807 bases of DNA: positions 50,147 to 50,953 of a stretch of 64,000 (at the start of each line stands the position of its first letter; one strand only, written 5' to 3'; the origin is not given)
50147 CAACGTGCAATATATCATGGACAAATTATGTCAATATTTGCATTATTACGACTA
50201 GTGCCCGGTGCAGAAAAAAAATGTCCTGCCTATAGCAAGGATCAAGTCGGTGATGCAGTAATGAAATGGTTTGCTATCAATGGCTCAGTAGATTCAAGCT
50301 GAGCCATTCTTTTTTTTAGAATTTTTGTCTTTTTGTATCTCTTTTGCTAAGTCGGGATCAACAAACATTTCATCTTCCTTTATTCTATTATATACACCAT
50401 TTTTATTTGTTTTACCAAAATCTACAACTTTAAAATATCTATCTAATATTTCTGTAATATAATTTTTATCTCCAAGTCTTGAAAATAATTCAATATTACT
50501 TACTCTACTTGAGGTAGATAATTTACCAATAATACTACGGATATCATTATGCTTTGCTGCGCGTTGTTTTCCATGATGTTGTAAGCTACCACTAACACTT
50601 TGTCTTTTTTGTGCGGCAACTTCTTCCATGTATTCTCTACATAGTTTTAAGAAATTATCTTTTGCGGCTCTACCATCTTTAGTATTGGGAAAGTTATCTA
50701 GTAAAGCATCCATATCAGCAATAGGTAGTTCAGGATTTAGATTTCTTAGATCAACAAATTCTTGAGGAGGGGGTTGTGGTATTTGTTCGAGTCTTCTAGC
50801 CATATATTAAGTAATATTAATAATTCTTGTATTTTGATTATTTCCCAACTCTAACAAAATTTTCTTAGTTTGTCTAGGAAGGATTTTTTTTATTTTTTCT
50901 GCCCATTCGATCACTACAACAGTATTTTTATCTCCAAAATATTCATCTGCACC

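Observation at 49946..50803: Convergent, 3'-overlapping pair of paralogous small basic proteins sharing an FP-T-GR-AK-FL-C-Y motif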

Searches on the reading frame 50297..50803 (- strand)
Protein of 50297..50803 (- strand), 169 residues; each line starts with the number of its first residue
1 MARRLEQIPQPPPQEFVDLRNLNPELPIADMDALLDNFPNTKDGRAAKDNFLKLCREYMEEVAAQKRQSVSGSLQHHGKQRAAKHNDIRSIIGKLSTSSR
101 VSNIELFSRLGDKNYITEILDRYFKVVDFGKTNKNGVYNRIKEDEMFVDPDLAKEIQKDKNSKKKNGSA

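Call 4: search_protein_families(library=pfam, proteins=[window:50297-50803:-], max_evalue=1)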
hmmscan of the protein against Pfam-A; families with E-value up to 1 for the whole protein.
seq(169 aa): 0 families

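Call 5: search_protein_families(library=ncbifam, proteins=[window:50297-50803:-], max_evalue=1)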
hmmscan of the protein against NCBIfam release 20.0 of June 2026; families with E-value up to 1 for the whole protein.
seq(169 aa): 0 families

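Call 6: search_protein_families(library=phrogs, proteins=[window:50297-50803:-], max_evalue=1)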
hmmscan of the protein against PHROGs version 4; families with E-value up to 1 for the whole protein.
seq(169 aa): 1 family
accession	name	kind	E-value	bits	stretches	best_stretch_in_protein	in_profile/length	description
phrog_12648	-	unknown function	0.0018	19.6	1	107-150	44-89/101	-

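Call 8: find_homologous_proteins(query=window:50297-50803:-, max_evalue=0.01)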
Query seq(169 aa) (169 aa): 2 proteins with E <= 0.01 among 44 candidates.
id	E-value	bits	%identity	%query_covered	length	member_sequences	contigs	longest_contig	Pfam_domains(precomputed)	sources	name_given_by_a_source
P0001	8.6e-106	369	100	100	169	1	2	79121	-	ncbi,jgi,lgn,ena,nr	ncbi:hypothetical protein KKA15_02640 [Patescibacteria group bacterium]|nr:hypothetical protein [Pat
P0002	1.6e-43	167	54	92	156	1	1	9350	-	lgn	-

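Call 10: find_encoding_contigs(protein=P0002, flank=5000)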
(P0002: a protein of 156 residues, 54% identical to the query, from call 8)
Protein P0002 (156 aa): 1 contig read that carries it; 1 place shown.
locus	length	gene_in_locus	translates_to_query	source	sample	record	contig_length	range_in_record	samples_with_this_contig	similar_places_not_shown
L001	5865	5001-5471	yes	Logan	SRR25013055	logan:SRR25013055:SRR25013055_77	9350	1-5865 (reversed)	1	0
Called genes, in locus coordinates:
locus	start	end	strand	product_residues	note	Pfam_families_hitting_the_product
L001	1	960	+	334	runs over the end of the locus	PF00814:TsaD, PF22521:HypF_C_2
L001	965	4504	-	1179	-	PF22148:Fervidolysin_NPro-like (weak), PF00082:Peptidase_S8, PF18895:T4SS_pilin (weak)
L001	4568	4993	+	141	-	PF02367:TsaE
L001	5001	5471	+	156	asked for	-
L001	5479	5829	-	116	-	-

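Call 24: search_solved_structures(query=A2, max_evalue=10)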
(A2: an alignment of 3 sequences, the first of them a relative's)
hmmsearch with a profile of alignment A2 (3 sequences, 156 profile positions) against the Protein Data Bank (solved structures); distinct sequences matched with E-value up to 10: 4.
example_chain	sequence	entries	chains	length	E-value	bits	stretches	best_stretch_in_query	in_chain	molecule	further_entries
6h3x_A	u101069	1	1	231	0.036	17.3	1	85-124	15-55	Polyprotein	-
5k0y_i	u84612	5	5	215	0.54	13.5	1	49-107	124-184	ribosomal protein eS1 | 40S ribosomal protein S3a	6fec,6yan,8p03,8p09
2kve_A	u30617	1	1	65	0.55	13.4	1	18-58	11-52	Mesencephalic astrocyte-derived neurotrophic factor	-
4kzx_B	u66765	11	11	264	1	12.5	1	49-107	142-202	40S ribosomal protein S3a | 40S ribosomal protein eS1 | Small ribosomal subunit protein eS1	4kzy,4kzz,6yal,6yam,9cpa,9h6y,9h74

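Call 25: search_protein_representatives(alignment_id=A2)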
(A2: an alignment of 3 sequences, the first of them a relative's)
Query: 3 sequences, 156 profile positions. Proteins with E-value up to 0.001 (for the whole library): 35; up to 1e-10: 5; up to 1e-30: 2. The best 35 are listed.
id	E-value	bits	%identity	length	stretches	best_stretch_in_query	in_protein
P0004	1.6e-53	197.1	-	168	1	1-154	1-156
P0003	4.5e-41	156.7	-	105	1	25-132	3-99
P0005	4.5e-21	91.7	-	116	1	16-124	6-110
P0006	9.0e-16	74.5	-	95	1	31-125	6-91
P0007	1.5e-11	60.8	-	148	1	12-124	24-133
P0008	1.1e-10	58.0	-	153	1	27-142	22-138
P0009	1.4e-09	54.4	-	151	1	10-124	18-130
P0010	6.7e-09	52.2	-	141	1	16-124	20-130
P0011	2.6e-07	47.0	-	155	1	28-134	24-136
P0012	3.5e-07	46.6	-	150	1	43-122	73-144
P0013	4.2e-07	46.3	-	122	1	27-132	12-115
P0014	7.3e-07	45.6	-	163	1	8-126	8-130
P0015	1.1e-06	45.0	-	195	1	6-124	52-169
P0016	2.1e-06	44.0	-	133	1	24-148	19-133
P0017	2.5e-06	43.8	-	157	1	18-124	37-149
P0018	4.9e-06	42.9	-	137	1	29-123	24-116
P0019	5.8e-06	42.6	-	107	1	43-123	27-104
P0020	1.8e-05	41.0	-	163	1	44-125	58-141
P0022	2.2e-05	40.8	-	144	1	24-126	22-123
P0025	4.9e-05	39.6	-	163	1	30-131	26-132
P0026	5.1e-05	39.6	-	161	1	10-130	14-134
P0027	7.2e-05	39.1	-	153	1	10-124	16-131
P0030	1.5e-04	38.0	-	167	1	31-124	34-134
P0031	2.6e-04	37.3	-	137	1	29-122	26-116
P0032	2.9e-04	37.1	-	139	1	16-119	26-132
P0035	5.8e-04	36.1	-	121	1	12-124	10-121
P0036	7.0e-04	35.9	-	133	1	18-122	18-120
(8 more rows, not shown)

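Call 27: find_homologous_proteins(query=A3, max_evalue=0.001)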
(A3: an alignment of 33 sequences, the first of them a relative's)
Query A3 (33 sequences) (169 aa, profile of the alignment): 7 proteins with E <= 0.001 among 1808 candidates.
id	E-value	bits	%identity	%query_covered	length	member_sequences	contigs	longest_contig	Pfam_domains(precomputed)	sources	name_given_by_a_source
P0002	1.2e-34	137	54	92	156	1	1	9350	-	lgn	-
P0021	7.5e-33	131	24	66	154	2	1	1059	-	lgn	-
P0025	3.8e-31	126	22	51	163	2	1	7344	-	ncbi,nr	ncbi:MAG TPA: hypothetical protein VHA30_03050 [Patescibacteria group bacterium]|nr:hypothetical pro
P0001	5.5e-30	122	100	100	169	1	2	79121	-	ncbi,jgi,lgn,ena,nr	ncbi:hypothetical protein KKA15_02640 [Patescibacteria group bacterium]|nr:hypothetical protein [Pat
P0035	1.2e-21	95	27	39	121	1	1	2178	-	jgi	jgi:hypothetical protein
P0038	4.2e-18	84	-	-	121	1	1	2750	-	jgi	jgi:hypothetical protein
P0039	2.2e-17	81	24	37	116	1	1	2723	-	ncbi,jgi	jgi:hypothetical protein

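Call 28: search_protein_families(library=pfam, alignment_id=A3, max_evalue=1)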
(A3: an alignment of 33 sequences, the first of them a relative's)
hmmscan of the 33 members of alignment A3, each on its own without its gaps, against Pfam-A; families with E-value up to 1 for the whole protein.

A. member 1, P0001 (169 aa): 0 families

B. families by the number of members that match (of 33 scanned): 55 families (the first 25 are shown)
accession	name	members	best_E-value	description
PF16469.10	NPA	4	0.0016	Nematode polyprotein allergen ABA-1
PF20168.4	PDS5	2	0.011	Sister chromatid cohesion protein PDS5 protein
PF05527.17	TNFAIP8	1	0.00011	Tumor necrosis factor alpha-induced protein 8-like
PF16987.10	KIX_2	1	0.00041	KIX domain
PF25082.1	GIPC1_GH2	1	0.00061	GIPC1-3 GH2 domain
PF06240.19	COXG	1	0.0012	Carbon monoxide dehydrogenase subunit G (CoxG)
PF20274.4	cREC_REC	1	0.0019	Cyclic-phosphate processing Receiver domain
PF07579.16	DUF1548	1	0.0052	Domain of Unknown Function (DUF1548)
PF23130.1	IcmW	1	0.014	IcmW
PF23878.1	TPR_ELP1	1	0.014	ELP1 TPR domain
PF22014.2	DUF6932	1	0.016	Family of unknown function (DUF6932)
PF03357.26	Snf7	1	0.017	Snf7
PF22876.1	SBE2_N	1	0.017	SBE2, N-terminal domain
PF21609.2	Toxofilin-like_dom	1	0.02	Toxofilin-like domain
PF01706.21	FliG_C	1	0.021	FliG C-terminal domain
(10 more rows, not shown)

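Call 31: find_encoding_contigs(protein=P0025, flank=5000)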
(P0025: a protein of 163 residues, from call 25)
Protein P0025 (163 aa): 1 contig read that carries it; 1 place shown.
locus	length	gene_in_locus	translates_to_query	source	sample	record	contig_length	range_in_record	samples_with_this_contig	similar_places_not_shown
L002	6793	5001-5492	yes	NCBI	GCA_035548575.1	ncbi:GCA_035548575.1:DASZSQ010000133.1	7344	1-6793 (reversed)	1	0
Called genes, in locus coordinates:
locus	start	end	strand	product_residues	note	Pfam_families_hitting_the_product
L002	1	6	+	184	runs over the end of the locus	PF02655:ATP-grasp_3 (weak), PF08443:RimK (weak)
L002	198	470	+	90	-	PF00312:Ribosomal_S15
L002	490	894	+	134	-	-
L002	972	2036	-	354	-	PF00512:HisKA, PF02518:HATPase_c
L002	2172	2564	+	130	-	PF00072:Response_reg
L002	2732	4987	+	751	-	PF01138:RNase_PH, PF03725:RNase_PH_C, PF03726:PNPase (weak), PF01138:RNase_PH, PF00013:KH_1, PF00575:S1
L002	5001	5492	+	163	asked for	-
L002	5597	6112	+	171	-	-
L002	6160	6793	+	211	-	PF20582:UPF0758_N, PF04002:RadC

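Call 32: find_encoding_contigs(protein=P0004, flank=5000)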
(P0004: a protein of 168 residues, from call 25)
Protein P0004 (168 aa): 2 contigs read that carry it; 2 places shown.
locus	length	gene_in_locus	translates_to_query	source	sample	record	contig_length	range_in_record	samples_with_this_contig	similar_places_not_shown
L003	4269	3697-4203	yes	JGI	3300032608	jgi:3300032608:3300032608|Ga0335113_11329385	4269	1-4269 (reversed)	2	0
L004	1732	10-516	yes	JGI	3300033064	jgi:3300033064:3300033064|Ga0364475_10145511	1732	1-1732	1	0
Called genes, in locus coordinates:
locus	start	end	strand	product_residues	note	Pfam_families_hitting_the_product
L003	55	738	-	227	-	-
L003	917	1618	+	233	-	PF08713:DNA_alkylation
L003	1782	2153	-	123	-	-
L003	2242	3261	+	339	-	PF02543:Carbam_trans_N (faint), PF00814:TsaD, PF22521:HypF_C_2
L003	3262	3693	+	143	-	PF02367:TsaE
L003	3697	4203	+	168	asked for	-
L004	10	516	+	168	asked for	-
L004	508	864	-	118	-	-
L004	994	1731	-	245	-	?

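Call 38: list_cluster_members(proteins=[P0006, P0007, P0008, P0009, P0010, P0011, P0012, P0013, P0014, P0015])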
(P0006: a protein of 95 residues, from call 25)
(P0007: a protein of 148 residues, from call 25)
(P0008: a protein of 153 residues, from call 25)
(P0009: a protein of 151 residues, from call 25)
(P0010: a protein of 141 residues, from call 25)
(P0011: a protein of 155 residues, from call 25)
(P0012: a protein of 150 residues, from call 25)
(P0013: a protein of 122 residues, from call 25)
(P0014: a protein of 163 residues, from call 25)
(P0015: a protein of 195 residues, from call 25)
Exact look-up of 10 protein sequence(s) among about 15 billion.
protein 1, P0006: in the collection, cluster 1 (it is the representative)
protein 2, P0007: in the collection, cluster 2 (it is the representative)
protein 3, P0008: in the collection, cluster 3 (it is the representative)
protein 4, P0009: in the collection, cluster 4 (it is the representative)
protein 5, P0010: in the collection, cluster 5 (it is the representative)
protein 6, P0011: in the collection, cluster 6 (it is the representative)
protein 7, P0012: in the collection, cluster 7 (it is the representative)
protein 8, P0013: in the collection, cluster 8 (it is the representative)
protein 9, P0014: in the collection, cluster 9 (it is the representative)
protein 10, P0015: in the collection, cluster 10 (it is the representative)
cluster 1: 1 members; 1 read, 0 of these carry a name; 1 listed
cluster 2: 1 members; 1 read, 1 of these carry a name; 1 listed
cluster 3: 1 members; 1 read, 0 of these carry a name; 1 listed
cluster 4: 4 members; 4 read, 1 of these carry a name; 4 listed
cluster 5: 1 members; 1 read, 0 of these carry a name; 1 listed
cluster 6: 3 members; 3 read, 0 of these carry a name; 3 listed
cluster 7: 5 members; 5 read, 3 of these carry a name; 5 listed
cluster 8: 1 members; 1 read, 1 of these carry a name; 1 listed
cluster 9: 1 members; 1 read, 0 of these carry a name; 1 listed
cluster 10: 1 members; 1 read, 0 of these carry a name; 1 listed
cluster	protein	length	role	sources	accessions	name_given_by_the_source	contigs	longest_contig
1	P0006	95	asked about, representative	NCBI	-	-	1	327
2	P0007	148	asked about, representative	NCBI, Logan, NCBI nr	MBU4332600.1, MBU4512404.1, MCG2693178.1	hypothetical protein KKD19_04175 [Patescibacteria group bacterium] | hypothetical protein [Patescibacteria group bacterium]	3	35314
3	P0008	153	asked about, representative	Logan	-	-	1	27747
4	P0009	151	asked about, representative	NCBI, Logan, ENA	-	-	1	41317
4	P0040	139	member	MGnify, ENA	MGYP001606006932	FL=1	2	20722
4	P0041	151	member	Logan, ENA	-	-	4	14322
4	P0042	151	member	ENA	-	-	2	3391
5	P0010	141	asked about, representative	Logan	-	-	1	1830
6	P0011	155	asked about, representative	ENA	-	-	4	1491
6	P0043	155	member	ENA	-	-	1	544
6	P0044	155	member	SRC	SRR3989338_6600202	-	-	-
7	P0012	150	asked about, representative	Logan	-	-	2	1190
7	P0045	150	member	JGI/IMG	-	hypothetical protein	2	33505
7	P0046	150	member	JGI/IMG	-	hypothetical protein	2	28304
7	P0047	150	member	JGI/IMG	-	hypothetical protein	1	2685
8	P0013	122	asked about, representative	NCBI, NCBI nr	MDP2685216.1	MAG: hypothetical protein Q8P20_09355 [bacterium] | hypothetical protein [bacterium]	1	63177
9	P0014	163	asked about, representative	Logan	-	-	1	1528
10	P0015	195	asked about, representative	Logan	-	-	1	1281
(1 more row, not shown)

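Call 39: find_encoding_contigs(protein=P0007, flank=6000, max_places=2)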
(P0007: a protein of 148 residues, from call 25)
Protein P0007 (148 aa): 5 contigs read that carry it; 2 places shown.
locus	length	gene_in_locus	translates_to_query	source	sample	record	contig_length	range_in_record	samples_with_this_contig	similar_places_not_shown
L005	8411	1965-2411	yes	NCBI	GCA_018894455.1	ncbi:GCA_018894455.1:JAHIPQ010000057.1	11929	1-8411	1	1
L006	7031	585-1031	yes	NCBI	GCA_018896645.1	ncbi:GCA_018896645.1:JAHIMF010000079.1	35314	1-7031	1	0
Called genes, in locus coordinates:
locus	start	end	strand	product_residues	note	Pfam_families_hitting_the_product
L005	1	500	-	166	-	PF13620:CarboxypepD_reg, PF13715:CarbopepD_reg_2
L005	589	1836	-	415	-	PF00579:tRNA-synt_1b, PF22421:SYY_C-terminal, PF01479:S4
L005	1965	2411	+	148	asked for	-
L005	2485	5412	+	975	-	PF00912:Transgly, PF00905:Transpeptidase, PF17957:Big_7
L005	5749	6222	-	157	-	PF00886:Ribosomal_S16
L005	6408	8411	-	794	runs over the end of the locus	PF02463:SMC_N, PF13175:AAA_15, PF13476:AAA_23, PF13304:AAA_21 (weak)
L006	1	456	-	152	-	PF00579:tRNA-synt_1b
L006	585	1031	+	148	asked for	-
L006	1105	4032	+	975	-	PF00912:Transgly, PF00905:Transpeptidase, PF17957:Big_7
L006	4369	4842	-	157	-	PF00886:Ribosomal_S16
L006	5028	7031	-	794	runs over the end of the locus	PF02463:SMC_N, PF13175:AAA_15, PF13476:AAA_23, PF13304:AAA_21 (weak)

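Call 40: find_encoding_contigs(protein=P0009, flank=6000, max_places=2)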
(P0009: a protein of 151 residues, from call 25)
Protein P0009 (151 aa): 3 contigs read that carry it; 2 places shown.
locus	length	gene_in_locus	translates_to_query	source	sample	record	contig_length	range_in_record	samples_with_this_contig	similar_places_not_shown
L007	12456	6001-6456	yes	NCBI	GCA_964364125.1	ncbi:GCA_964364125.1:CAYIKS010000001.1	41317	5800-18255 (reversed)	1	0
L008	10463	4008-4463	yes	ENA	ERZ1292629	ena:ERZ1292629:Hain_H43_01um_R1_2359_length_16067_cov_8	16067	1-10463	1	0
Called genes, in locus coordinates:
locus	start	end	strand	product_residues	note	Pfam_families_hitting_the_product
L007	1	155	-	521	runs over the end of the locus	PF01726:LexA_DNA_bind, PF00717:Peptidase_S24, PF01555:N6_N4_Mtase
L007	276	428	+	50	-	-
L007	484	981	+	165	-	-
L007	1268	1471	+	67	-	PF01022:HTH_5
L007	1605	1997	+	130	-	PF06262:Zincin_1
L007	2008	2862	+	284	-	-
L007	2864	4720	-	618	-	PF02366:PMT, PF13231:PMT_2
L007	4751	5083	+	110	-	-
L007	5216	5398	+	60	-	-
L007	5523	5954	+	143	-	-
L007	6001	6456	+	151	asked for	-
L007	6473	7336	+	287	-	PF01926:MMR_HSR1, PF02421:FeoB_N, PF06071:YchF-GTPase_C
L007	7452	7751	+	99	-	-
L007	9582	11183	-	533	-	-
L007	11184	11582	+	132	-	-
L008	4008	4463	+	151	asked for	-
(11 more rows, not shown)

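Call 41: find_encoding_contigs(protein=P0013, flank=6000, max_places=2)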
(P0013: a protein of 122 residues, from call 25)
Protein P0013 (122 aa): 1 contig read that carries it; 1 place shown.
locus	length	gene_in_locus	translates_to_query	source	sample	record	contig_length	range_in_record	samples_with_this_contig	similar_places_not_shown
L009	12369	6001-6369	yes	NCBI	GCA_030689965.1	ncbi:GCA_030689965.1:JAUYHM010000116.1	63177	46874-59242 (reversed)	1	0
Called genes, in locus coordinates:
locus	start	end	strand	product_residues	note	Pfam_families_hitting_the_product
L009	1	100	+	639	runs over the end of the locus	-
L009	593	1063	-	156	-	PF22296:bAvd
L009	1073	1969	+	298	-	PF00078:RVT_1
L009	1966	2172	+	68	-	-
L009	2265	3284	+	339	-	PF00814:TsaD, PF02543:Carbam_trans_N (weak), PF22521:HypF_C_2 (weak)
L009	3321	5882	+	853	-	PF00133:tRNA-synt_1, PF09334:tRNA-synt_1g, PF13603:tRNA-synt_1_2, PF08264:Anticodon_1, PF10458:Val_tRNA-synt_C (weak)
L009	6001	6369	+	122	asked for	-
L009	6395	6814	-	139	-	-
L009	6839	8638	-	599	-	PF05157:MshEN (faint), PF00437:T2SSE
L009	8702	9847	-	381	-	PF01368:DHH (weak)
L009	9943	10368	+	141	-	PF02367:TsaE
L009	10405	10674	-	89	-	PF05239:PRC (weak)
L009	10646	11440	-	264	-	PF02096:60KD_IMP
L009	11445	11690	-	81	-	PF01809:YidD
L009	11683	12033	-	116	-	PF00825:Ribonuclease_P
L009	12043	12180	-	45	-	PF00468:Ribosomal_L34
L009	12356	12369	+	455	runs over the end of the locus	PF11638:DnaA_N, PF13173:AAA_14 (faint), PF00308:Bac_DnaA, PF01637:ATPase_2 (weak), PF01695:IstB_IS21, PF00004:AAA, PF08299:Bac_DnaA_C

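Call 44: predict_structure(alignment_id=A3)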
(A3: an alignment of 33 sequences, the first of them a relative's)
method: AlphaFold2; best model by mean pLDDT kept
length: 169 residues; sequences in the alignment: 33
mean_pLDDT: 83.1   pTM: 0.65
mean pLDDT of the five models: 83.1, 81.8, 80.5, 79.1, 79.0
residues with pLDDT >= 90: 85; 70-90: 46; 50-70: 37; < 50: 1
segments of 3 or more residues with pLDDT < 50: none
pLDDT, mean of each block of 10 residues (from residue 1): 67 67 83 94 97 96 92 86 96 92 87 94 87 56 62 82 75
secondary structure, 60 per line:
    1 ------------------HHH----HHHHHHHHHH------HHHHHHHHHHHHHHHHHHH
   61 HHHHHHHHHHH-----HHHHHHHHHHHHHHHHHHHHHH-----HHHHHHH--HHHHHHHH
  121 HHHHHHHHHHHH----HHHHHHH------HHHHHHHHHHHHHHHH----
elements in order: H26-35 H42-71 H77-98 H104-110 H113-132 H137-143 H150-165

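Call 48: fold_search(model_id=the predicted structure, library=pdb)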
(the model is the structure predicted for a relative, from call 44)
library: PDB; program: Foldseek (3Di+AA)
matches with E <= 10: 58; with E <= 0.001: 0
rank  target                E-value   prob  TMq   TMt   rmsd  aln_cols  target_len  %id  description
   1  6vme_V                2.0e+00  0.28  0.29  0.41   6.0        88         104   15  Human ESCRT-I heterotetramer headpiece (released 2020-05-20)
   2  2rdc_B                2.1e+00  0.44  0.43  0.51   6.1       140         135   12  CRYSTAL STRUCTURE OF A PUTATIVE LIPID BINDING PROTEIN (GSU0061) FROM GEOBACTER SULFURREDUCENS PCA AT 1.80 A RESOLUTION (released 2007-10-09)
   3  6vme_Y                2.3e+00  0.21  0.28  0.41   6.1        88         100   15  Human ESCRT-I heterotetramer headpiece (released 2020-05-20)
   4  6vme_U                2.3e+00  0.21  0.28  0.40   6.1        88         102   15  Human ESCRT-I heterotetramer headpiece (released 2020-05-20)
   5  6vme_W                2.5e+00  0.21  0.28  0.39   6.1        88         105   15  Human ESCRT-I heterotetramer headpiece (released 2020-05-20)
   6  6vme_X                2.8e+00  0.20  0.28  0.41   6.1        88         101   15  Human ESCRT-I heterotetramer headpiece (released 2020-05-20)
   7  8gyn                  2.9e+00  0.08  0.22  0.23   8.1       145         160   14  zebrafish TIPE1 strucutre in complex with PE (released 2023-04-19)
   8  2q12                  3.3e+00  0.04  0.16  0.13  24.7       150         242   15  Crystal Structure of BAR domain of APPL1 (released 2007-08-14)
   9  5j9w_H                3.5e+00  0.06  0.19  0.24  18.1       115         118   18  Crystal structure of the NuA4 core complex (released 2016-10-26)
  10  2z0n                  3.5e+00  0.04  0.15  0.13  24.6       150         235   16  Crystal structure of APPL1-BAR domain (released 2008-05-13)
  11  8ub7_C                3.7e+00  0.14  0.30  0.41   6.9       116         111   15  Diversity-generating retroelement (DGR) ribonucleoprotein reverse transcriptase - Active state (N-occupied) (released 2024-10-23)
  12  3q5d                  3.9e+00  0.08  0.20  0.10  10.0        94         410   19  crystal structure of human Atlastin-1 (residues 1-447) bound to GDP, crystal form 1 (released 2011-01-19)
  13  9g2r_E                3.9e+00  0.01  0.09  0.07  28.3       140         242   11  Endophilin B1 dimers bound to nanodiscs (released 2024-08-07)
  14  4dwl_D                5.2e+00  0.18  0.36  0.52   6.6       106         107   15  Avd molecule from Bordetella bacteriophage DGR (released 2013-02-27)
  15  5j9t_D                5.2e+00  0.04  0.19  0.23  18.0       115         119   18  Crystal structure of the NuA4 core complex (released 2016-10-26)
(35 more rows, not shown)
